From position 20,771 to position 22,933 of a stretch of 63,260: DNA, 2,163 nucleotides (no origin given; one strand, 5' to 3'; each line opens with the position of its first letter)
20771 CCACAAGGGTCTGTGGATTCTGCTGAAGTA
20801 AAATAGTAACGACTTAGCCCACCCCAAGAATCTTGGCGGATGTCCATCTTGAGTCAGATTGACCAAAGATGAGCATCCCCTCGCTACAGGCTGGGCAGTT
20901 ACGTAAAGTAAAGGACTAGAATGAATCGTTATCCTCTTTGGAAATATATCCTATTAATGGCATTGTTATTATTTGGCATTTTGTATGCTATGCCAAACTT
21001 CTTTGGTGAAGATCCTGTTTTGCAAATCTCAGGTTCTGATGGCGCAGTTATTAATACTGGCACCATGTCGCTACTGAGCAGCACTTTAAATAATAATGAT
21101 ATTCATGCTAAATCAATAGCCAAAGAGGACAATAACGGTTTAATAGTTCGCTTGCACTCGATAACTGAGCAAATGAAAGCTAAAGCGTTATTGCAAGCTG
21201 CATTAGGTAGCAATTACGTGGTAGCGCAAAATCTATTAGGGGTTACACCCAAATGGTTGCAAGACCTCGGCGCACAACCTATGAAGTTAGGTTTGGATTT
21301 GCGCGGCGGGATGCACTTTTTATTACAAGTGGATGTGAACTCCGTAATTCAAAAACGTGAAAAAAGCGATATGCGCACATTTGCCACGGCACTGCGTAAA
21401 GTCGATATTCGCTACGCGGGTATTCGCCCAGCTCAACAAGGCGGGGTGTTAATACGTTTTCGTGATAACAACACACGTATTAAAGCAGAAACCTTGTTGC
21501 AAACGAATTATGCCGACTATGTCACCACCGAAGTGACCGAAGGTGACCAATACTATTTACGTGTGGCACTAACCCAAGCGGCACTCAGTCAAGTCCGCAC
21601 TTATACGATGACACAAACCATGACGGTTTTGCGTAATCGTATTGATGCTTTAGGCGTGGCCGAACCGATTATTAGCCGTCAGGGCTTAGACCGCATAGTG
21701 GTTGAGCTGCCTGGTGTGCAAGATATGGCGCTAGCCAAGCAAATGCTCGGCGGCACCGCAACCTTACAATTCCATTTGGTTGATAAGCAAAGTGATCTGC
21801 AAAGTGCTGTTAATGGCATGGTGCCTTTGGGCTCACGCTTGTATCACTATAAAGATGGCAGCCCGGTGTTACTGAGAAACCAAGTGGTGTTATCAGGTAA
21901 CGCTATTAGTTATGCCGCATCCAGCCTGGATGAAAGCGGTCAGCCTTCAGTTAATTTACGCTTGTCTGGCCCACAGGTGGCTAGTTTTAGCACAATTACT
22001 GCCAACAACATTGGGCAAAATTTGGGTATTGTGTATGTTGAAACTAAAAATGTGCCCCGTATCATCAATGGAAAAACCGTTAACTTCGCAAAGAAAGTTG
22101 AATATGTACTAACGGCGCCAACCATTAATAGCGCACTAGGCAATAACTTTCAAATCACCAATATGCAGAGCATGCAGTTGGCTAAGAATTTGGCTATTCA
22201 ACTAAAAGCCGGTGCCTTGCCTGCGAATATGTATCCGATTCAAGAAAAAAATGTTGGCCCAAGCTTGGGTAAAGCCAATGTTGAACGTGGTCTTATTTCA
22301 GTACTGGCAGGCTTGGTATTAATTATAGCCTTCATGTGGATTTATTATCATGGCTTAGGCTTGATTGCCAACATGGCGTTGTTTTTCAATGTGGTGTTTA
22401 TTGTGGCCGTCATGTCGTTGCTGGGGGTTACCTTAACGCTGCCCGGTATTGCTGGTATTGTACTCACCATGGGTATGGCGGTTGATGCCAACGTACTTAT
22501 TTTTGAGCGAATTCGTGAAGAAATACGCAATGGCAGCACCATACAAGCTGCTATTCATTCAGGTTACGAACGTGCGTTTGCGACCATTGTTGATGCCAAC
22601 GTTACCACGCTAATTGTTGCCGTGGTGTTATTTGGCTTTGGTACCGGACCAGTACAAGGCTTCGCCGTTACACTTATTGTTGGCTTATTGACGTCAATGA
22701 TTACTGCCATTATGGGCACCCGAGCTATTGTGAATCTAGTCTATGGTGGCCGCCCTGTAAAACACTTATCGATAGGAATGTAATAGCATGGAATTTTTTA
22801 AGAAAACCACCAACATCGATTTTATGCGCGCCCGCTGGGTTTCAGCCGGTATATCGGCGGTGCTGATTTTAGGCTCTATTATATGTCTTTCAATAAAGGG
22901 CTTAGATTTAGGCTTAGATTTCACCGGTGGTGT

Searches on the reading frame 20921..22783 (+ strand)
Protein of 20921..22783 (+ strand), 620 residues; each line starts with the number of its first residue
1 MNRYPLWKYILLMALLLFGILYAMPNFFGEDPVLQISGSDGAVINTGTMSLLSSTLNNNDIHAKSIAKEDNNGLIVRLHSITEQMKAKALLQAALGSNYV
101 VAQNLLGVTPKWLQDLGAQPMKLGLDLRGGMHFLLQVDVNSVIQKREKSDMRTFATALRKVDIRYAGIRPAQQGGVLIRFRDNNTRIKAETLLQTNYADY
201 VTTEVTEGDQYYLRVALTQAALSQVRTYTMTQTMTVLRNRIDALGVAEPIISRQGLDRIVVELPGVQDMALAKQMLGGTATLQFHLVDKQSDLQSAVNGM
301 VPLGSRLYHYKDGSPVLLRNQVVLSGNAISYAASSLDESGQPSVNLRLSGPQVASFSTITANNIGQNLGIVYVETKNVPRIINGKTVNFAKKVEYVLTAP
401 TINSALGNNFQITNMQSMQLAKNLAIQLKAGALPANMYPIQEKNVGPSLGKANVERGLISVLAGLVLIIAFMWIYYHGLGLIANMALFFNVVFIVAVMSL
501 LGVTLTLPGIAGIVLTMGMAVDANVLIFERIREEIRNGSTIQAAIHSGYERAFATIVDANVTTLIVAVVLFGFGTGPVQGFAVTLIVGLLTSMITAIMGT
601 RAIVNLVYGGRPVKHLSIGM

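Call 17: search_protein_families(library=ncbifam, proteins=[window:20921-22783:+], max_evalue=0.00001)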
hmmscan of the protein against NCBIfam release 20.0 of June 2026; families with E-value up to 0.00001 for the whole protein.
window:20921-22783:+ (620 aa): 27 families (the best 25 are shown)
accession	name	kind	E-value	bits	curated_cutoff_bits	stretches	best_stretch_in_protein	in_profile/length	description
NF009545.0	PRK12933.1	equivalog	7.1e-155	516.9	728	1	1-614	10-600/604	protein translocase subunit SecD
TIGR01129.1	secD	equivalog_domain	9.1e-133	443.2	244.4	1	123-604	1-397/397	protein translocase subunit SecD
NF009583.0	PRK13024.1-3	subfamily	1.2e-121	407.1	721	1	111-613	33-437/755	protein translocase subunit SecDF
NF011315.0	PRK14726.1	equivalog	1.3e-117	394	1249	1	97-617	24-534/855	protein translocase subunit SecDF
NF009585.0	PRK13024.1-5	equivalog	3e-102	343.3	1037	2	320-605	379-645/993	protein translocase subunit SecDF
TIGR00916.1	2A0604s01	subfamily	1.1e-71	241.1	148.6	1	356-597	9-231/231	SecD/SecF family protein translocase subunit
NF009581.0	PRK13024.1-1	equivalog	6.3e-67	226.3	1058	2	331-608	134-411/752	protein translocase subunit SecDF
NF009584.0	PRK13024.1-4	equivalog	2.7e-61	207.9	1171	2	322-607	123-412/759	protein translocase subunit SecDF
NF009580.0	PRK13023.1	equivalog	3.4e-60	204.1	1153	1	230-604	86-444/775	protein translocase subunit SecDF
NF009540.0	PRK12911.1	equivalog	1.8e-55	188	1878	1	395-601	849-1055/1403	bifunctional preprotein translocase subunit SecD/SecF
NF009582.0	PRK13024.1-2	equivalog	4.8e-30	104.2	723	1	385-607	265-487/859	protein translocase subunit SecDF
TIGR00966.2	transloc_SecF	equivalog_domain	2e-25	89.8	160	1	405-600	74-272/279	protein translocase subunit SecF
NF006218.0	PRK08343.1-4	subfamily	6.9e-24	84.4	383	1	318-593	112-374/392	preprotein translocase subunit SecD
NF046001.1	SecDF_plasm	equivalog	3.8e-22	78.2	500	1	387-605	281-501/878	protein translocase subunit SecDF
NF006216.0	PRK08343.1-2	equivalog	3.4e-21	75.6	519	1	413-594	304-488/506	preprotein translocase subunit SecD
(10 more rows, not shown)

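Call 52: find_homologous_proteins(query=window:20921-22783:+, max_evalue=1e-50)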
Query window:20921-22783:+ (620 aa): 7995 proteins with E <= 1e-50 among 8000 candidates; the best 120 are listed.
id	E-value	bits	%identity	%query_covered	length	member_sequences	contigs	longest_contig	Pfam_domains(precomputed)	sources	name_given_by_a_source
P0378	0.0e+0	1333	100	100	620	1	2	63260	PF21760.4,PF13721.12,PF22599.3,PF02355.23,PF07549.20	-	-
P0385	0.0e+0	1066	78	100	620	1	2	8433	PF21760.4,PF03176.22,PF13721.12,PF22599.3,PF02355.23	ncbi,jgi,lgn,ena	-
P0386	0.0e+0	1065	79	100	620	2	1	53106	PF21760.4,PF03176.22,PF13721.12,PF22599.3,PF02355.23,PF07549.20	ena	-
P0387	0.0e+0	1061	79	100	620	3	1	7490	PF21760.4,PF03176.22,PF13721.12,PF22599.3,PF02355.23,PF07549.20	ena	-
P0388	0.0e+0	1060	78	100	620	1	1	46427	PF21760.4,PF03176.22,PF13721.12,PF22599.3,PF02355.23,PF07549.20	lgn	-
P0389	0.0e+0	1056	77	100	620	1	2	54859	PF21760.4,PF13721.12,PF22599.3,PF02355.23,PF07549.20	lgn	-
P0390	0.0e+0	1030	75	100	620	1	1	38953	PF21760.4,PF13721.12,PF22599.3,PF02355.23,PF07549.20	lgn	-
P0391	1.3e-296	1003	72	100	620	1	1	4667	PF21760.4,PF13721.12,PF22599.3,PF02355.23,PF07549.20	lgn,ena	-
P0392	5.2e-287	971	70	100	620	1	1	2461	PF21760.4,PF03176.22,PF13721.12,PF22599.3,PF02355.23,PF07549.20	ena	-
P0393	1.4e-281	953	69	100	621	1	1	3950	PF21760.4,PF03176.22,PF13721.12,PF22599.3,PF02355.23,PF07549.20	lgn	-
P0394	2.2e-279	946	69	100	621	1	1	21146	PF21760.4,PF03176.22,PF13721.12,PF22599.3,PF02355.23,PF07549.20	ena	-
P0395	2.2e-273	926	68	100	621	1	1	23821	PF21760.4,PF03176.22,PF13721.12,PF22599.3,PF02355.23,PF07549.20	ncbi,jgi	jgi:preprotein translocase subunit SecD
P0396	8.3e-273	924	69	100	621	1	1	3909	PF21760.4,PF03176.22,PF13721.12,PF22599.3,PF02355.23,PF07549.20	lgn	-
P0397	1.3e-272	924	68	100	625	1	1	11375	PF21760.4,PF03176.22,PF13721.12,PF22599.3,PF02355.23,PF07549.20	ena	-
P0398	8.6e-271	918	67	100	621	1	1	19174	PF21760.4,PF03176.22,PF13721.12,PF22599.3,PF02355.23,PF07549.20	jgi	jgi:preprotein translocase subunit SecD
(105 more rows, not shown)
